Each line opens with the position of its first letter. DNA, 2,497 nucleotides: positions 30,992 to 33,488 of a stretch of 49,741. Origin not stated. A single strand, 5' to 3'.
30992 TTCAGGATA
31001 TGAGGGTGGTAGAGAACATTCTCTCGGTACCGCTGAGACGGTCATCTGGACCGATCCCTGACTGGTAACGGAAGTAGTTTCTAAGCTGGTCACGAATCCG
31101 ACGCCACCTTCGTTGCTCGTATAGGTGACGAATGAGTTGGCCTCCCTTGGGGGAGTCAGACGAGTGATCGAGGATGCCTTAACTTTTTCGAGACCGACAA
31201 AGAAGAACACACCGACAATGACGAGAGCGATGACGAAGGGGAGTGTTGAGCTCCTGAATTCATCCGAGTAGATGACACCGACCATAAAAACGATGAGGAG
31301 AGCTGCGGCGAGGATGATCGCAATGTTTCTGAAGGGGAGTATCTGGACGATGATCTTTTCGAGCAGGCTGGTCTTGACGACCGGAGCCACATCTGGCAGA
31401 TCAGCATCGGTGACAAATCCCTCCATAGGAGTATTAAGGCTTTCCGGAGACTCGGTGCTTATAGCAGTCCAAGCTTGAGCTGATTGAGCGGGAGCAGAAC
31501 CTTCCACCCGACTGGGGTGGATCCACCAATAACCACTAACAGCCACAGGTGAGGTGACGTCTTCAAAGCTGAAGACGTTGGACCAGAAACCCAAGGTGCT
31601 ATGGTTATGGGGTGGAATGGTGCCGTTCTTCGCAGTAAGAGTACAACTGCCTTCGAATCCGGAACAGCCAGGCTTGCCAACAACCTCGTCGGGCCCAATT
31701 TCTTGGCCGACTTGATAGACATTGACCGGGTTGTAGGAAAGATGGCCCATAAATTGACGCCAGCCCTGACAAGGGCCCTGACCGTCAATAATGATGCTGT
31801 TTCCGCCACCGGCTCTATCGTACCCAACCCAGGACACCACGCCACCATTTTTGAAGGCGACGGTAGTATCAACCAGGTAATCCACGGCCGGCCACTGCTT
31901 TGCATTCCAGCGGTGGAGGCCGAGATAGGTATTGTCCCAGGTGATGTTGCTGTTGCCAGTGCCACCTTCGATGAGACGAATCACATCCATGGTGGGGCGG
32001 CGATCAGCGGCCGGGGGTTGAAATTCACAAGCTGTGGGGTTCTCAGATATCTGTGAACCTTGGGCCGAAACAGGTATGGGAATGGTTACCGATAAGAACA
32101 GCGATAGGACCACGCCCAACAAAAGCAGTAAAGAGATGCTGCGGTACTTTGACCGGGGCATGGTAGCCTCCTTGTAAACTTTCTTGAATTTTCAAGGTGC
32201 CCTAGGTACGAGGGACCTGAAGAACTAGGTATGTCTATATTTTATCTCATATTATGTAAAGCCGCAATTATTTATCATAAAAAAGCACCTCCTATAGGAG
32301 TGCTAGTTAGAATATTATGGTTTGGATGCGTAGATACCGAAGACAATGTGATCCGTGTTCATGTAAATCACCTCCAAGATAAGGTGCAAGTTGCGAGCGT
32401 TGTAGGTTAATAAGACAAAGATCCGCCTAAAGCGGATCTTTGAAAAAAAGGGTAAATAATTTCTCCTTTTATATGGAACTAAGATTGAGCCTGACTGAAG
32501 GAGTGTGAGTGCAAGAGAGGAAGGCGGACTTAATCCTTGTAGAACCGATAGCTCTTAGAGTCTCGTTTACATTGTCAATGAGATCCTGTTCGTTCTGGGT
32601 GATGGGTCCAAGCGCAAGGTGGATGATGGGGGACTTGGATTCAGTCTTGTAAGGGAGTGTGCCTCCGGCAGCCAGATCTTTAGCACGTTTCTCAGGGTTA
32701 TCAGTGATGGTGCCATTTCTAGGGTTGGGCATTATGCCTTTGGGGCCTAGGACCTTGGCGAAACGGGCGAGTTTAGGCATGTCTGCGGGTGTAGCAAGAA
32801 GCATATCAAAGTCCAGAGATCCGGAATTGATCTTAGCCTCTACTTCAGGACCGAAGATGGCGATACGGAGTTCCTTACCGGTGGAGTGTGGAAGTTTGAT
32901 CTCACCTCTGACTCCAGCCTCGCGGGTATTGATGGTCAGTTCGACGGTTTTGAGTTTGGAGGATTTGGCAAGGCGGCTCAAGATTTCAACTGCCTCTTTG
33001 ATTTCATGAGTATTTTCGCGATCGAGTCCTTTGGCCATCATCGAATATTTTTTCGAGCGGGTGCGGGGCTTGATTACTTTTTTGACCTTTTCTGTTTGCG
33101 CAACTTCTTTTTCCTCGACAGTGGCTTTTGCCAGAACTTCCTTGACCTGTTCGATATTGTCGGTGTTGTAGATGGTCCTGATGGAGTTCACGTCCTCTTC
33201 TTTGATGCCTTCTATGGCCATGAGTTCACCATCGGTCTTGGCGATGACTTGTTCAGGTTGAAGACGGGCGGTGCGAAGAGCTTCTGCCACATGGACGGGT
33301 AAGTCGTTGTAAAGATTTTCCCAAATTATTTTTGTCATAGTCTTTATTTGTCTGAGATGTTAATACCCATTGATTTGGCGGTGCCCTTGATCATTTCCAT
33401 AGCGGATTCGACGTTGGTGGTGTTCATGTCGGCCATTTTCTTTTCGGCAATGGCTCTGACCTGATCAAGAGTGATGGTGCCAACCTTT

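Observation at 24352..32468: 8.1-kb uncharacterised envelope module inserted between rplA and rplJ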

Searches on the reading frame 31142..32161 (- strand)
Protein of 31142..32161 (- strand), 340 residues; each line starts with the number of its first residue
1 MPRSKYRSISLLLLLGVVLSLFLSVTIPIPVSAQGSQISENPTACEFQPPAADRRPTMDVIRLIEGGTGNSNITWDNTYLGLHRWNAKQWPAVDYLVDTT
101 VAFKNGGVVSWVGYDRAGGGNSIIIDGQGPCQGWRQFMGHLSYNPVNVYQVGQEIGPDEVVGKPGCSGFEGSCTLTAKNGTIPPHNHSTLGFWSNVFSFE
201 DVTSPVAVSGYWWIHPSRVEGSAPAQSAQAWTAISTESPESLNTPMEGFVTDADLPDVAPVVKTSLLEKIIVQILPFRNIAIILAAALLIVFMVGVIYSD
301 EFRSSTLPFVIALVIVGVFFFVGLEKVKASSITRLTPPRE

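Call 48: find_homologous_proteins(query=window:31142-32161:-)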
Query window:31142-32161:- (340 aa): 23 proteins with E <= 0.001 among 4428 candidates.
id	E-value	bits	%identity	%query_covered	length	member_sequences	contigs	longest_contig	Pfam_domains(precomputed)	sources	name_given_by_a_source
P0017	2.5e-225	765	99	100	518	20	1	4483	PF01464.26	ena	-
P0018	5.9e-121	422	56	100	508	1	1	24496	PF01464.26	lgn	-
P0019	2.3e-114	400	58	83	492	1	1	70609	PF01464.26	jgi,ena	-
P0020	1.1e-109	385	56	89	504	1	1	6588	PF01464.26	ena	-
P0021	2.5e-106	374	56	86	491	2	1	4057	PF01464.26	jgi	-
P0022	1.5e-95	338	47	100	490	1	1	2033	PF01464.26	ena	-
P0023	1.9e-94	334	51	92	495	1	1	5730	PF01464.26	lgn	-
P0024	2.0e-87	311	47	100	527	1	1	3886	PF01464.26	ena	-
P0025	1.5e-86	309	48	88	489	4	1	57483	PF01464.26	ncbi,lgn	-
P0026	2.8e-84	301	45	100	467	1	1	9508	PF01464.26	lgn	-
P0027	1.2e-81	292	51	87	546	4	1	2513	PF01464.26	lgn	-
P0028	3.9e-81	291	46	91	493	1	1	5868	PF01464.26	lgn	-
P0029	1.4e-76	276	54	70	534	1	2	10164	PF01464.26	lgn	-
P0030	1.8e-76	275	46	96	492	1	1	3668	-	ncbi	-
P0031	2.7e-76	275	47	83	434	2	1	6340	PF01464.26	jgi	-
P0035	5.1e-71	257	60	53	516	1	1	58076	PF01464.26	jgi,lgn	-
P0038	3.1e-67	245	43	94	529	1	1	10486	PF01464.26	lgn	-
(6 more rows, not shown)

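Call 53: find_encoding_contigs(protein=P0025, flank=10000, max_places=1)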
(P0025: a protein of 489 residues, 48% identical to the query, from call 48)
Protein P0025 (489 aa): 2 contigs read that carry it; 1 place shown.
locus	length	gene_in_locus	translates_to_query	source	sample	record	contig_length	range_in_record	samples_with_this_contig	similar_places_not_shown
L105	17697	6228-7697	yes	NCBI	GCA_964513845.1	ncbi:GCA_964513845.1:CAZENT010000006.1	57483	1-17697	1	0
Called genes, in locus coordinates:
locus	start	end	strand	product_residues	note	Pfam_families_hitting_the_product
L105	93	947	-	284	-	-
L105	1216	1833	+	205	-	PF02357:NusG, PF00467:KOW (weak)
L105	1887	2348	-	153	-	-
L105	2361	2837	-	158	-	-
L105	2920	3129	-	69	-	-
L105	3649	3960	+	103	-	PF13744:HTH_37 (weak), PF13560:HTH_31 (weak), PF01381:HTH_3, PF12844:HTH_19 (weak)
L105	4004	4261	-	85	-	PF05016:ParE_toxin (weak), PF15738:YafQ_toxin (weak)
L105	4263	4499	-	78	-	-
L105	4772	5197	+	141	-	PF03946:Ribosomal_L11_N, PF00298:Ribosomal_L11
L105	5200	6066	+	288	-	PF00687:Ribosomal_L1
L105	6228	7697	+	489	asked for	PF01464:SLT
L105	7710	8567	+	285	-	-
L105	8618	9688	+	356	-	-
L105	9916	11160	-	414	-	-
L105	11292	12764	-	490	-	-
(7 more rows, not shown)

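Call 54: find_encoding_contigs(protein=P0035, flank=10000, max_places=1)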
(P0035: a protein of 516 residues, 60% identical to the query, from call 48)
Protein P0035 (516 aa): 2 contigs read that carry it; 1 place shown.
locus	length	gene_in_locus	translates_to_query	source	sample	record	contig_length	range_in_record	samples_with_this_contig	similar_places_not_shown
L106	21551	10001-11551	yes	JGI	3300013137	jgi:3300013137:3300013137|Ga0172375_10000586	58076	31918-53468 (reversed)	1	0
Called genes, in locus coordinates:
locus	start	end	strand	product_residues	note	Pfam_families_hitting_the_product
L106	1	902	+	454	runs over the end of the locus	PF01933:CofD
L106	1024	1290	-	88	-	-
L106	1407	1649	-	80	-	-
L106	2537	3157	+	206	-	PF02357:NusG, PF00467:KOW (faint)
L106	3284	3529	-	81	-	-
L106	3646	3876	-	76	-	-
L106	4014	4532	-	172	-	-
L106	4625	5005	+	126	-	PF00050:Kazal_1, PF07648:Kazal_2 (weak)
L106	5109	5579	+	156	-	-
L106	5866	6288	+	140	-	PF03946:Ribosomal_L11_N, PF00298:Ribosomal_L11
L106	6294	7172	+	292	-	PF00687:Ribosomal_L1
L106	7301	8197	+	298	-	-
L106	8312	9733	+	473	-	-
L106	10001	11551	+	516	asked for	PF01464:SLT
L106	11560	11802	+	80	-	-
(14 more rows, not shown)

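Call 108: find_encoding_contigs(protein=P0038, flank=10000, max_places=1)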
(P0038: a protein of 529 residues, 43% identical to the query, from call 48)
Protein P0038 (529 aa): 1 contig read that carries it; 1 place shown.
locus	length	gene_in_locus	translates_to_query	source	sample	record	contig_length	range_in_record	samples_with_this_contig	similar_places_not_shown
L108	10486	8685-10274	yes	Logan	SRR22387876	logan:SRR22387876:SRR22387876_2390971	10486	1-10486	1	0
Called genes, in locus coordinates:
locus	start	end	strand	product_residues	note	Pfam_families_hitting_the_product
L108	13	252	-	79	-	-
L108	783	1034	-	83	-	-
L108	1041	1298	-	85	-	-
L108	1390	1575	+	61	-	PF00584:SecE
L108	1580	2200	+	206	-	PF02357:NusG, PF00467:KOW (faint)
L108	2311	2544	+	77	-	-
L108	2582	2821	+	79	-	-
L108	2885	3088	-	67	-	-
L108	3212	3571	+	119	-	PF07648:Kazal_2 (weak)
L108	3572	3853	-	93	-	-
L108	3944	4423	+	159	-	-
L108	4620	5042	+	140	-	PF03946:Ribosomal_L11_N, PF00298:Ribosomal_L11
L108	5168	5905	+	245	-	PF00687:Ribosomal_L1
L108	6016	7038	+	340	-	PF01551:Peptidase_M23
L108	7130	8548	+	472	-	-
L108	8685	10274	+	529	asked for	PF01464:SLT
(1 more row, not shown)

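Call 109: find_encoding_contigs(protein=P0029, flank=10000, max_places=1)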
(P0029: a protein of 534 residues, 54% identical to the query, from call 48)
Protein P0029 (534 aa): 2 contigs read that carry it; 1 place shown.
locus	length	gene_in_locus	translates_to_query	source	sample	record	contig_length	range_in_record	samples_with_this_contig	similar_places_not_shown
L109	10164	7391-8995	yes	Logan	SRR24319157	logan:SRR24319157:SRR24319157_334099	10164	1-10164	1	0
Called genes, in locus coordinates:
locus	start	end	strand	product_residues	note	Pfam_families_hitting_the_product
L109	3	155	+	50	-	?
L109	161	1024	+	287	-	PF00687:Ribosomal_L1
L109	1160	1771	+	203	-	PF01464:SLT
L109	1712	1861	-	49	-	-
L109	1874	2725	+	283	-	-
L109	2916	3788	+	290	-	-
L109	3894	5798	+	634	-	-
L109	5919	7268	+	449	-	-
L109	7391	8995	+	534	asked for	PF01464:SLT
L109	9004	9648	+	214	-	-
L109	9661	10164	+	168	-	?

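Call 110: find_encoding_contigs(protein=P0026, flank=10000, max_places=1)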
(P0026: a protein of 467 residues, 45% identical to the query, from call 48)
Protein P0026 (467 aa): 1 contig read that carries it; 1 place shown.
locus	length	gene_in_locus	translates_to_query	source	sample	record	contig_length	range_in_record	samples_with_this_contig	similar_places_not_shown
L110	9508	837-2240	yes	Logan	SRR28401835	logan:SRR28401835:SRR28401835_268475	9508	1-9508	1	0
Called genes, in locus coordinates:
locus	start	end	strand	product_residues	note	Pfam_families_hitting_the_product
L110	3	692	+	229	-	?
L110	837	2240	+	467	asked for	PF01464:SLT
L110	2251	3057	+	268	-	-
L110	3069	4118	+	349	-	-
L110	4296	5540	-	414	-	-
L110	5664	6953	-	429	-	-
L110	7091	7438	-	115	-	-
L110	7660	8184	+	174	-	PF00466:Ribosomal_L10, PF27436:RL10_C (weak)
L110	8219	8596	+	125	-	PF16320:Ribosomal_L12_N, PF00542:Ribosomal_L12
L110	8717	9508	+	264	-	?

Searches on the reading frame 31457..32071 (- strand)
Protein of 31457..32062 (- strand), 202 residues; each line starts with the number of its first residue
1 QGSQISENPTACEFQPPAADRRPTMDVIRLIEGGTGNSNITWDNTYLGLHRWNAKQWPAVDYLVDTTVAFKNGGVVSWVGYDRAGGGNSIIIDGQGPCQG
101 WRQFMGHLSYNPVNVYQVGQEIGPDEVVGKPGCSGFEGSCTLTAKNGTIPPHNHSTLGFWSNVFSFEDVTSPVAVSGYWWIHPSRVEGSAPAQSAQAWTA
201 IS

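Call 40: search_protein_families(library=pfam, proteins=[window:31459-32071:-], max_evalue=10)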
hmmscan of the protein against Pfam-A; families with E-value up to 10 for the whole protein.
window:31459-32071:- (204 aa): 1 family
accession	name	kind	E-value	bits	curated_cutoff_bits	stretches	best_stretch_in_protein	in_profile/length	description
PF01551.29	Peptidase_M23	-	0.00098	19.7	28.7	1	69-140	14-78/96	Peptidase family M23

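Call 58: predict_structure(alignment_id=A6)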
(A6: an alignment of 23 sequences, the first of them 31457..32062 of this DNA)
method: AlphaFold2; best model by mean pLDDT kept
length: 202 residues; sequences in the alignment: 23
mean_pLDDT: 86.0   pTM: 0.84
mean pLDDT of the five models: 86.0, 85.9, 84.6, 83.5, 81.6
residues with pLDDT >= 90: 126; 70-90: 43; 50-70: 15; < 50: 18
segments of 3 or more residues with pLDDT < 50: 1-3, 190-202
pLDDT, mean of each block of 10 residues (from residue 1): 63 96 94 65 88 90 97 98 94 96 98 98 98 91 68 96 89 92 81 35 39
secondary structure, 60 per line:
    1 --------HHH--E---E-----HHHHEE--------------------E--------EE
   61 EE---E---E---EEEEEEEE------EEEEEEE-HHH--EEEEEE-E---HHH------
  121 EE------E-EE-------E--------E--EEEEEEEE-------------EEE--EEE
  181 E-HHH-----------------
elements in order: H24-27 E59-62 E74-81 E88-94 E101-106 E152-159 E173-175 E178-181
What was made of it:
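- On Peptidase M23 (LytM-type): AlphaFold2 pLDDT 86, pTM 0.84 (call 58).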

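Call 63: fold_search(model_id=the predicted structure, library=pdb)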
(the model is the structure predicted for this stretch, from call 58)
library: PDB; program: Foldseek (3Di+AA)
matches with E <= 10: 108; with E <= 0.001: 15
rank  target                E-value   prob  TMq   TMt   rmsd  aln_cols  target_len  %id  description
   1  4qpb_B                8.1e-06  1.00  0.41  0.59   6.8       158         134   22  Catalytic domain of the antimicrobial peptidase lysostaphin from Staphylococcus simulans crystallized in the absence o (released 2014-07-09)
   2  4lxc_B                1.2e-05  1.00  0.38  0.32   6.7       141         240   22  The antimicrobial peptidase lysostaphin from Staphylococcus simulans (released 2014-07-09)
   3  4lxc_A                3.6e-05  1.00  0.47  0.40   6.5       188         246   18  The antimicrobial peptidase lysostaphin from Staphylococcus simulans (released 2014-07-09)
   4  4qpb_A                3.8e-05  1.00  0.38  0.55   6.8       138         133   23  Catalytic domain of the antimicrobial peptidase lysostaphin from Staphylococcus simulans crystallized in the absence o (released 2014-07-09)
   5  4lxc_D                4.0e-05  1.00  0.41  0.34   6.9       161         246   20  The antimicrobial peptidase lysostaphin from Staphylococcus simulans (released 2014-07-09)
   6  2b13_A                1.3e-04  1.00  0.34  0.51   3.2       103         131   19  Truncated S. aureus LytM, P41 crystal form (released 2006-01-10)
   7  4zyb_B                1.3e-04  1.00  0.36  0.52   4.1       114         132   18  High resolution structure of M23 peptidase LytM with substrate analogue (released 2015-10-21)
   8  4zyb_A                1.5e-04  1.00  0.35  0.51   5.4       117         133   18  High resolution structure of M23 peptidase LytM with substrate analogue (released 2015-10-21)
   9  7qrl_A                1.5e-04  1.00  0.34  0.46   8.9       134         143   16  LytM domain of DipM, a coordinator of a complex net of autolysins in Caulobacter crescentus (released 2023-06-21)
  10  5kqb_MODEL_1_A        2.4e-04  1.00  0.37  0.50   8.9       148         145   15  Identification and structural characterization of LytU (released 2017-08-02)
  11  6smk_B                2.5e-04  1.00  0.36  0.53   7.9       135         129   18  Crystal structure of catalytic domain A109H mutant of prophage-encoded M23 protein EnpA from Enterococcus faecalis. (released 2020-09-09)
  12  2b0p_A                2.9e-04  1.00  0.35  0.53   5.4       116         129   17  truncated S. aureus LytM, P212121 crystal form (released 2006-01-10)
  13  5nmy_MODEL_1_A        2.9e-04  1.00  0.36  0.30   6.3       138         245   20  NMR solution structure of lysostaphin (released 2018-05-16)
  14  5j1l_B                7.4e-04  1.00  0.38  0.42   6.1       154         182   17  Crystal structure of Csd1-Csd2 dimer I (released 2016-10-19)
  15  5j1k                  1.0e-03  1.00  0.38  0.42   7.4       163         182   15  Crystal structure of Csd2-Csd2 dimer (released 2016-10-19)
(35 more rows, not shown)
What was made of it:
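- On Peptidase M23 (LytM-type): The top 17 Foldseek PDB matches are all M23 (lysostaphin, LytM, DipM, LytU, EnpA, Csd1/2, LysTt72) at probability 0.99-1.00 (call 63).
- Closest known: Lysostaphin / LytM / DipM-LytM. Same: The fold: Foldseek probability 1.00, E 8e-6 to 1e-3, TM-score 0.5-0.59 normalised to the target (call 63).
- M23 fold: pLDDT 86, top 17 Foldseek hits all M23 (calls 58, 63).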

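Call 75: search_solved_structures(query=window:31457-32062:-, max_evalue=10, show_alignments=3)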
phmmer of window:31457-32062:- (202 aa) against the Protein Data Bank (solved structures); distinct sequences matched with E-value up to 10: 5.
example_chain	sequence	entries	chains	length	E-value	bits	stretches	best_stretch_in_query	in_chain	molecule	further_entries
6jn1_A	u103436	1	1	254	0.21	14.4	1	66-136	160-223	Peptidase M23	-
6jn0_A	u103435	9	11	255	0.21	14.4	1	66-136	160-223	Peptidase M23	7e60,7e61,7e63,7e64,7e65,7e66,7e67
6jmz_A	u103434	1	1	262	0.22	14.3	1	66-136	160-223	Peptidase M23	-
6jmx_A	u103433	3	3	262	0.26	14.1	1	66-136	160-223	Peptidase M23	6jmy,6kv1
6jn7_A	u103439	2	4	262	0.54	13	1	66-136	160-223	Peptidase M23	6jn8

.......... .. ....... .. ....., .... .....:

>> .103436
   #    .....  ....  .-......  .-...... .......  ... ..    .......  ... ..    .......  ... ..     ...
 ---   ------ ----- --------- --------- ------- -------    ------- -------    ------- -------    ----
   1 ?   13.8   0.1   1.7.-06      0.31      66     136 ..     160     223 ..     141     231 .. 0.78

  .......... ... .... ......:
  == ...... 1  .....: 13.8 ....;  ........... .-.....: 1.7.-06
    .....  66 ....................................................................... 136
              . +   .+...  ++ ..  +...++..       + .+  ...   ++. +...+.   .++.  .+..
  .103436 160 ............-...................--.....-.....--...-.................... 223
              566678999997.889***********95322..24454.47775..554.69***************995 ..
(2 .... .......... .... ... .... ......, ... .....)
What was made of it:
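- On Peptidase M23 (LytM-type): PDB phmmer gives M23 chains only, at E 0.2 (call 75).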

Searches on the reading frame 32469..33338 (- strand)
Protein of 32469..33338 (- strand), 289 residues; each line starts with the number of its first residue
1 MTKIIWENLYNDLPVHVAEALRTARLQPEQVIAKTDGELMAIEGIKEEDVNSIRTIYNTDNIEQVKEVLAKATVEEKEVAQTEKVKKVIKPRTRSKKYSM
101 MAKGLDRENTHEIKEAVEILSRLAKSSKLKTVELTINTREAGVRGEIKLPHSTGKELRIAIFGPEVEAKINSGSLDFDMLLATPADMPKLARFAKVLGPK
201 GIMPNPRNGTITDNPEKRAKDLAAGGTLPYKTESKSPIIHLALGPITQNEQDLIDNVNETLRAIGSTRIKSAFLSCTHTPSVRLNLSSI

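Call 7: search_protein_families(library=pfam, proteins=[window:32469-33338:-], max_evalue=0.1)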
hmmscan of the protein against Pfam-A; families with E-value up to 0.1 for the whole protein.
window:32469-33338:- (289 aa): 4 families
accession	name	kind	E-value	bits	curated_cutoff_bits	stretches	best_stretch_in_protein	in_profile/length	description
PF00687.26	Ribosomal_L1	-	1.8e-23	83.6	32.2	2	167-280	74-198/198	Ribosomal protein L1p/L10e family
PF22985.3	KH_BICC1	-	0.062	13.5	27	0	81-126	26-70/73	Protein bicaudal C homolog 1, KH-like domain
PF13420.13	Acetyltransf_4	-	0.08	13.4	24.3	0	43-98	2-50/155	Acetyltransferase (GNAT) domain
PF03564.21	DUF1759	-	0.097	13.1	25.4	0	18-78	60-120/148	Protein of unknown function (DUF1759)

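Call 8: search_protein_families(library=ncbifam, proteins=[window:32469-33338:-], max_evalue=0.1)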
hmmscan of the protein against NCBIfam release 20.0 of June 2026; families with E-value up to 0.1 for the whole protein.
window:32469-33338:- (289 aa): 3 families
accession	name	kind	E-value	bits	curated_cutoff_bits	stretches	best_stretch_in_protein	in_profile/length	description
TIGR01169.1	rplA_bact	equivalog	1.4e-34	119.5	216.3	2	166-287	98-225/227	50S ribosomal protein L1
TIGR01170.1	rplA_mito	equivalog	3.2e-14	53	129.05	1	168-214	82-129/140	ribosomal protein uL1, mitochondrial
NF003244.0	PRK04203.1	equivalog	9.6e-09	35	203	1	177-284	105-214/216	50S ribosomal protein L1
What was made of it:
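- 32469..33338 (-): rplA (L1, 289 aa, with a lineage-specific N-terminal extension of about 95 aa), the other boundary of the insert. Pfam Ribosomal_L1 E 1.8e-23; TIGR01169 E 1.4e-34 (calls 7, 8)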

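Call 12: find_related_loci(query=window:32469-33338:-, collection=genome_contigs, flank=10000)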
Query window:32469-33338:- (289 aa) in genome_contigs; peptide patterns used: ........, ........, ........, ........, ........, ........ (x = any residue, [..] = any of these).
229 stretches matched a pattern; 138 encode a relative of the query (tblastn E <= 1e-3); the best 80 are kept; 80 distinct loci.
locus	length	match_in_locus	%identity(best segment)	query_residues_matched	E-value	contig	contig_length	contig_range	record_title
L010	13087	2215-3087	81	1-289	8e-159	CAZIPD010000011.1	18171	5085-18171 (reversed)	MAG TPA_asm: uncultured Pseudomonadales bacterium isolate SRP062349_co2_3 genome assembly, contig: NODE_1666_length_1817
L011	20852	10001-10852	64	3-289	1e-122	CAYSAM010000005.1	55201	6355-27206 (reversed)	MAG TPA_asm: uncultured Pseudomonadales bacterium isolate SRP286056_co2_591 genome assembly, contig: NODE_620_length_552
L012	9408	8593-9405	62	2-265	4e-110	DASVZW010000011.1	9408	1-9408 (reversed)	MAG TPA_asm: Patescibacteria group bacterium isolate SMAG_U2638 k141_486887, whole genome shotgun sequence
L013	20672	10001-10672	38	67-286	7e-43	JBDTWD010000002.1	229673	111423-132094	MAG: Candidatus Woesebacteria bacterium isolate cluster3_bin.83 NODE_38_length_229673_cov_12.935367, whole genome shotgu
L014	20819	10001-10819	31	35-285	2e-32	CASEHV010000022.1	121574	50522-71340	uncultured Helicobacter sp. isolate CO.O97.metabat-bins.20 genome assembly, contig: CO.O97.metabat-bins.20.fa_k141_72036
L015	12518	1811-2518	33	82-289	8e-32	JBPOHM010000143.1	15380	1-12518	MAG: Bacillota bacterium isolate MAG_142 c_000000306379, whole genome shotgun sequence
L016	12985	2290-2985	33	89-289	5e-31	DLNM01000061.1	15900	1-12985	MAG TPA_asm: Firmicutes bacterium UBA7510 UBA7510_contig_640, whole genome shotgun sequence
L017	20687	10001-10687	31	87-285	1e-30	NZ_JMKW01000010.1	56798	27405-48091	Helicobacter bilis ATCC 51630 T368DRAFT_scaffold00009.9_C, whole genome shotgun sequence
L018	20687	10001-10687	31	87-285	9e-31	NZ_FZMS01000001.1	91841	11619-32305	Helicobacter bilis isolate 37372_8, whole genome shotgun sequence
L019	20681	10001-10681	32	94-289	2e-30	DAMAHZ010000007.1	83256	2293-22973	MAG TPA_asm: Bacillota bacterium isolate CTOTU48147 NODE_46_length_83256_cov_5.598178, whole genome shotgun sequence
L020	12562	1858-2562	32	86-289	4e-30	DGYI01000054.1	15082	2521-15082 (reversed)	MAG TPA_asm: Firmicutes bacterium UBA5010 UBA5010_contig_1221, whole genome shotgun sequence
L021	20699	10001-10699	32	83-285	2e-29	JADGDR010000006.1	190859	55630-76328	MAG: Sulfurospirillum sp. isolate BB15 NODE_61_length_190859_cov_46.218243, whole genome shotgun sequence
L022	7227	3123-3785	31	95-285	3e-29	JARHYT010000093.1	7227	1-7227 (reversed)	MAG: Helicobacter sp. isolate cluster1_bin.28 k127_770739, whole genome shotgun sequence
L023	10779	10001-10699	32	83-285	2e-29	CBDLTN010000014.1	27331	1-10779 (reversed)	MAG TPA_asm: uncultured Sulfurospirillum sp. isolate SRR2018010_concoct_10 genome assembly, contig: ERZ3820729.364, whol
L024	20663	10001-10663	32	95-285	3e-29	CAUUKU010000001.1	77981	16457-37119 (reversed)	MAG TPA_asm: uncultured Campylobacter sp. isolate SRR17738099_bin.1_MetaWRAP_v1.3_MAG genome assembly, contig: ERZ142116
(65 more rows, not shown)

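Call 40: search_protein_families(library=pfam, proteins=[L010:3234-4412:+, L011:11140-11955:-, L011:12150-13781:-], max_evalue=10)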
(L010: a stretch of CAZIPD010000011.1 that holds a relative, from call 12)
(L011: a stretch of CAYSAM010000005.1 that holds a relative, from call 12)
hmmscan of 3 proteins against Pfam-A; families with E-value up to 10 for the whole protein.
L010:3234-4412:+ (392 aa): 1 family
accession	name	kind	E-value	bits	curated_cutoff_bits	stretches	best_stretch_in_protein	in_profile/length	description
PF09992.14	NAGPA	-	4.7e-13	50.1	25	1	223-388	4-169/169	Phosphodiester glycosidase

L011:11140-11955:- (271 aa): 2 families
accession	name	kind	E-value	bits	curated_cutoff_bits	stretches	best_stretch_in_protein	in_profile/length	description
PF10411.14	DsbC_N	-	0.064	13.3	25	1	210-231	35-58/70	Disulfide bond isomerase protein N-terminal domain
PF22648.2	SET7_N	-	0.16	12.3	27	1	217-246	35-61/74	Histone H3 K4-specific methyltransferase SET7 N-terminal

L011:12150-13781:- (543 aa): 3 families
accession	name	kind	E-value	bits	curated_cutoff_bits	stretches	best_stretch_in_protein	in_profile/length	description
PF20990.2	DUF2207_C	-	0.032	14.4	33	1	203-306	90-185/247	Predicted membrane protein (DUF2207) C-terminal domain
PF23670.1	PIGBOS1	-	0.15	12.6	27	1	440-459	6-26/54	PIGBOS1-like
PF15748.10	CCSAP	-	2.6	8.4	27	1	78-252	43-214/260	Centriole, cilia and spindle-associated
